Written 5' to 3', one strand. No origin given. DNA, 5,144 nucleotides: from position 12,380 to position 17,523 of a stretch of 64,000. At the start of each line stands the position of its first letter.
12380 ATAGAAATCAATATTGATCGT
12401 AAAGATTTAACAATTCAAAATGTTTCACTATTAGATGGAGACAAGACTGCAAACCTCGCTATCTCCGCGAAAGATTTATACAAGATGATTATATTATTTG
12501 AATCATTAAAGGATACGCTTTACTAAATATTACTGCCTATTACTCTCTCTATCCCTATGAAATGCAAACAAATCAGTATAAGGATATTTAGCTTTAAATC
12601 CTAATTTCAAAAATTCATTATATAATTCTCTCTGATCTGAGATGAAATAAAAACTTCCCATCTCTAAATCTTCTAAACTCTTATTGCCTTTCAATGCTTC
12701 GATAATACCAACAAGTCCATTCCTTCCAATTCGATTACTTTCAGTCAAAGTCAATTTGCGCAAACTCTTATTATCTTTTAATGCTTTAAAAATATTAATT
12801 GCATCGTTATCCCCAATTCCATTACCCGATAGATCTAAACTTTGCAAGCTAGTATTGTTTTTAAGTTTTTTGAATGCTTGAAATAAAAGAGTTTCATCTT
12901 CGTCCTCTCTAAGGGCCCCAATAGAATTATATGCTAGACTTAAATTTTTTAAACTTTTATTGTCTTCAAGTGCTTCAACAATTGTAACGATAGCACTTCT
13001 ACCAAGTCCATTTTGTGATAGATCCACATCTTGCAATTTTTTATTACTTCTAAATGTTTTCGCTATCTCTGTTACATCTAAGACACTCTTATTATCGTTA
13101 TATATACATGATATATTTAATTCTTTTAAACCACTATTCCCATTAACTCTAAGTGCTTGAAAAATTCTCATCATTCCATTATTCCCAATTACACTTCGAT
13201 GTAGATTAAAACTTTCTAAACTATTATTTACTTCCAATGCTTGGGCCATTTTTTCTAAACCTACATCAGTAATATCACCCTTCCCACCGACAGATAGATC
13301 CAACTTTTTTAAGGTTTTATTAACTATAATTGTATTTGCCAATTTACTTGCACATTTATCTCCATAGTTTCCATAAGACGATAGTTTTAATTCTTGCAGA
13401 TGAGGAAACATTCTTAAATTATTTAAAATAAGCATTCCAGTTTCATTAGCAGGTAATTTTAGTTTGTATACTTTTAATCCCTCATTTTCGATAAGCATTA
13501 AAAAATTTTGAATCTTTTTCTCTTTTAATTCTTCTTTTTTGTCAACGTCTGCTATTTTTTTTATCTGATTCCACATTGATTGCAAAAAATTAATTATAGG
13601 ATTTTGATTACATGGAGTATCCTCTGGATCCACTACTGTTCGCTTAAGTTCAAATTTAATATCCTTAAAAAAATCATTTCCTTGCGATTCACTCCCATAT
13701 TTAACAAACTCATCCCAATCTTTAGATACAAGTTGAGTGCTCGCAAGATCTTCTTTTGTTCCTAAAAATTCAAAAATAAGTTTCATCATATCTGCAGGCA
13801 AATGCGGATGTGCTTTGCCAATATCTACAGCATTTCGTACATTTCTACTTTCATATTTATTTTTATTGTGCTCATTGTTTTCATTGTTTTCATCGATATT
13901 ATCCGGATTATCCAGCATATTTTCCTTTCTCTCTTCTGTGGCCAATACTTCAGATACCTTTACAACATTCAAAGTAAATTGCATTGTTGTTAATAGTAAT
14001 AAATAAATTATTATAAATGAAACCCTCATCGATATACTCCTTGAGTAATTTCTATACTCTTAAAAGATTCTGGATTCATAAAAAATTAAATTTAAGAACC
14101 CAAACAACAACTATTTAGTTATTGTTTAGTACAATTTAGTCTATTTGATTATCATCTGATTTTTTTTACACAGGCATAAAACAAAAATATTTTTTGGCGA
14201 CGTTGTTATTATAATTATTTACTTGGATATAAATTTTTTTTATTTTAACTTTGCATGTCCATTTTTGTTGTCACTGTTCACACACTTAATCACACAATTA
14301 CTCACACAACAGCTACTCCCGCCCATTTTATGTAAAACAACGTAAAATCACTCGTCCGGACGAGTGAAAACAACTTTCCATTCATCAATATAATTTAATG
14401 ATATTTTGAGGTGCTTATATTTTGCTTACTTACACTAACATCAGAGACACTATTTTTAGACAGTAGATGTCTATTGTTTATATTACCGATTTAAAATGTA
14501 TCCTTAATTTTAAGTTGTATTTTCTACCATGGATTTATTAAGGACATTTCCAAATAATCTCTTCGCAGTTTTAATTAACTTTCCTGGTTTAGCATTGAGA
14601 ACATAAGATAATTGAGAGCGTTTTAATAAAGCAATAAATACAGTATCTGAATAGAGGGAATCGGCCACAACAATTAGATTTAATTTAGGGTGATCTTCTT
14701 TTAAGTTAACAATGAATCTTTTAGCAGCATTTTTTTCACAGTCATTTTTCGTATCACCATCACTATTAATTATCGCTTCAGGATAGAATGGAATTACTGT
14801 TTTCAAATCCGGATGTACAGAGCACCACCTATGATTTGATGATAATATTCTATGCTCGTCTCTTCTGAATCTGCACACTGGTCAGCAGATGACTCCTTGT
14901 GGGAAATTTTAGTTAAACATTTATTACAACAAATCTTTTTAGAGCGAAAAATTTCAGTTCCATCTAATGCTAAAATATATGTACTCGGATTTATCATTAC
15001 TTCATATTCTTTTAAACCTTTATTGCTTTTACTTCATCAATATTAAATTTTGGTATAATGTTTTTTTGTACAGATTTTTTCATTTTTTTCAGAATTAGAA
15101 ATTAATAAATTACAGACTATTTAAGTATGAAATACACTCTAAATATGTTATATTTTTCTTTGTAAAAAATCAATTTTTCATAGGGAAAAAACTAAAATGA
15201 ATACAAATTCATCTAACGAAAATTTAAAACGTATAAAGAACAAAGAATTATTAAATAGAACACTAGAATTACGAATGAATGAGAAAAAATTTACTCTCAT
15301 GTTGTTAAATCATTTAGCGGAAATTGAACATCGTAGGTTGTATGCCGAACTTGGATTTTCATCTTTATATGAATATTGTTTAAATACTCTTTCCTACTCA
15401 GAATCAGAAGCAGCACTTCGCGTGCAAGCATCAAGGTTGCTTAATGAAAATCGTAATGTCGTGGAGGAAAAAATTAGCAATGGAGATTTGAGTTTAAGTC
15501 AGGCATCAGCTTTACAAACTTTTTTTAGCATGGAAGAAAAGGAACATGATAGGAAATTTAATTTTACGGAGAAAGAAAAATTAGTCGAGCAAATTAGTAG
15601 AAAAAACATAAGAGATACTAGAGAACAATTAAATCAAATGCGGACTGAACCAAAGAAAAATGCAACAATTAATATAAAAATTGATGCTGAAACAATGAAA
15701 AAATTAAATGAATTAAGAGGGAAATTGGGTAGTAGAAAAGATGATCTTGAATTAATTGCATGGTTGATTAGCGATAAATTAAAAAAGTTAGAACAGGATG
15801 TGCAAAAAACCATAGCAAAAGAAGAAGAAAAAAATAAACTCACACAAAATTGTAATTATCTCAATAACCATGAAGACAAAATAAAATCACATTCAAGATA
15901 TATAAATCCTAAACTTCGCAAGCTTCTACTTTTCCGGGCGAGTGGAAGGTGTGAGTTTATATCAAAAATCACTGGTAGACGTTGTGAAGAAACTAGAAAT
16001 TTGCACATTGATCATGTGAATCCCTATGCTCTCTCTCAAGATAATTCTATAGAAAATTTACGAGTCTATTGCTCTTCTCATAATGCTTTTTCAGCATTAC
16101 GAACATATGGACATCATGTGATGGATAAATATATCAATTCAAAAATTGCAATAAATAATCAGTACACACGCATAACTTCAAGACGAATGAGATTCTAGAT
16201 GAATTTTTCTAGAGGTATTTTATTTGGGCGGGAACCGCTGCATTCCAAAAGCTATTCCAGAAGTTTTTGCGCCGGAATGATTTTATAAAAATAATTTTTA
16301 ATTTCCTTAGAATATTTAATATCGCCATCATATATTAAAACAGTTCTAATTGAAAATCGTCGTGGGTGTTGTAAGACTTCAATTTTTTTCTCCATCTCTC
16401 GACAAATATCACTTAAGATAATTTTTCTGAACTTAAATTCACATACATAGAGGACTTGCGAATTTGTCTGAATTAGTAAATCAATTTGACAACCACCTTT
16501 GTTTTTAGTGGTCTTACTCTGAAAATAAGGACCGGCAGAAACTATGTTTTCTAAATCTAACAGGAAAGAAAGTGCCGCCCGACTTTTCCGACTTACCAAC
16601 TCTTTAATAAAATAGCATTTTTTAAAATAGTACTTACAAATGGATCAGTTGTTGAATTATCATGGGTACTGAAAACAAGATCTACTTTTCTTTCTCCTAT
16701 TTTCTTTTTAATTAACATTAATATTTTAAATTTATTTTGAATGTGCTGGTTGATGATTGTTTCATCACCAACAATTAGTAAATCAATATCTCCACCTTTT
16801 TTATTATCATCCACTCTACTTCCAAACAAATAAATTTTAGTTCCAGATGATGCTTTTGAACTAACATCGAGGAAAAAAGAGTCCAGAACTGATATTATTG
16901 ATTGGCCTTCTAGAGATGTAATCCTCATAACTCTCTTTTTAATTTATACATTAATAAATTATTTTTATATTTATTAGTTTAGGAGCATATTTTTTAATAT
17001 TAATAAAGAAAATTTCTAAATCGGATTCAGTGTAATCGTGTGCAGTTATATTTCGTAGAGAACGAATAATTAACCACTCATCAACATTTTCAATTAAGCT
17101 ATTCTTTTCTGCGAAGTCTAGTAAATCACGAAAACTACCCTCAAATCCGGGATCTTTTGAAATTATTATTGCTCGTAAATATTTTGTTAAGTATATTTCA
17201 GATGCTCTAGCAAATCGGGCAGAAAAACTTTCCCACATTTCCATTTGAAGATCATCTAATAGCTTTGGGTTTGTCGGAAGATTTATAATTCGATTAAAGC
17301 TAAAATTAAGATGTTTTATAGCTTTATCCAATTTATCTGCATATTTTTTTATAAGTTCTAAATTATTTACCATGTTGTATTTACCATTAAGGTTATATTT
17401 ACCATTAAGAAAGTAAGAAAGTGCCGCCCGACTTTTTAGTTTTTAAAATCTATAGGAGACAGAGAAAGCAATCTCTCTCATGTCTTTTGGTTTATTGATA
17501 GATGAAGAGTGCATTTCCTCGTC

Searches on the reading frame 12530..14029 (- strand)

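Call 36: search_protein_families(library=pfam, proteins=[window:12530-14029:-], max_evalue=0.001)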
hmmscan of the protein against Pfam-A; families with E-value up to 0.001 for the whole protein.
window:12530-14029:- (499 aa): 3 families
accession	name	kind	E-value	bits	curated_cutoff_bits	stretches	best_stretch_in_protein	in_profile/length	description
PF13516.12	LRR_6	-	3e-11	42.9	23.4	1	391-413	1-23/24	Leucine Rich repeat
PF12799.13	LRR_4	-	4.3e-06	27.3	27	0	393-434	1-36/44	Leucine Rich repeats (2 copies)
PF12937.12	F-box-like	-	0.00023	21.3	24.3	1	76-109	3-35/47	F-box-like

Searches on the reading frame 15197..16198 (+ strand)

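Call 36: search_protein_families(library=pfam, proteins=[window:15197-16198:+], max_evalue=0.001)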
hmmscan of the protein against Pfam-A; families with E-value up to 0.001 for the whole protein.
window:15197-16198:+ (333 aa): 2 families
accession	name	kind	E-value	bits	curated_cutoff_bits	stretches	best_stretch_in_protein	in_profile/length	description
PF13395.12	HNH_4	-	0.00014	22.1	22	1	265-296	15-45/54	HNH endonuclease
PF01844.29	HNH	-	0.00071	20.1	21.4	0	261-294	6-39/47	HNH endonuclease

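Call 76: search_protein_families(library=ncbifam, proteins=[window:15197-16198:+], max_evalue=0.01)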
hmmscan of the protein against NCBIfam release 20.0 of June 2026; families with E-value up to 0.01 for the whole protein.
window:15197-16198:+ (333 aa): 0 families

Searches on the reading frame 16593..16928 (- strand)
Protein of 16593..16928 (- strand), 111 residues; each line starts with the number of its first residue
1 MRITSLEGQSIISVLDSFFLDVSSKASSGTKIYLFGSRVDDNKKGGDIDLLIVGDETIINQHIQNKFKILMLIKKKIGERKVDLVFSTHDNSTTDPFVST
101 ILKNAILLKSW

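Call 36: search_protein_families(library=pfam, proteins=[window:16593-16928:-], max_evalue=0.001)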
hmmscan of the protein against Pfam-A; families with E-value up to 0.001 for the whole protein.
window:16593-16928:- (111 aa): 2 families
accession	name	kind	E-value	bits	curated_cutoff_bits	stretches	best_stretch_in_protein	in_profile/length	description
PF18765.7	Polbeta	-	2.3e-09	37.7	26.9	1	30-109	14-88/93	Polymerase beta, Nucleotidyltransferase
PF01909.29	NTP_transf_2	-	1.4e-08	35.4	21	1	21-107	7-92/93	Nucleotidyltransferase domain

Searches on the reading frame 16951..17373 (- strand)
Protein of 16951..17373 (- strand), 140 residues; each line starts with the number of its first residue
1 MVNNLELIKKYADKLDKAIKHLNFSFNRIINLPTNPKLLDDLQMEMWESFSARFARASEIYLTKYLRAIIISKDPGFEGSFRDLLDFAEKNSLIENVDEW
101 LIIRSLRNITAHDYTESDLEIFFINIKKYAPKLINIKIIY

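Call 36: search_protein_families(library=pfam, proteins=[window:16951-17373:-], max_evalue=0.001)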
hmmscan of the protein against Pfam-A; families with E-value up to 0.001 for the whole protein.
window:16951-17373:- (140 aa): 2 families
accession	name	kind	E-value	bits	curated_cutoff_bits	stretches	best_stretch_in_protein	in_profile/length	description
PF08780.16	NTase_sub_bind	-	5.3e-06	26.9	31.8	1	17-133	8-117/126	Nucleotidyltransferase substrate binding protein like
PF01934.22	HepT-like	-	0.00035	20.7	23.5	1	90-135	68-115/120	Ribonuclease HepT-like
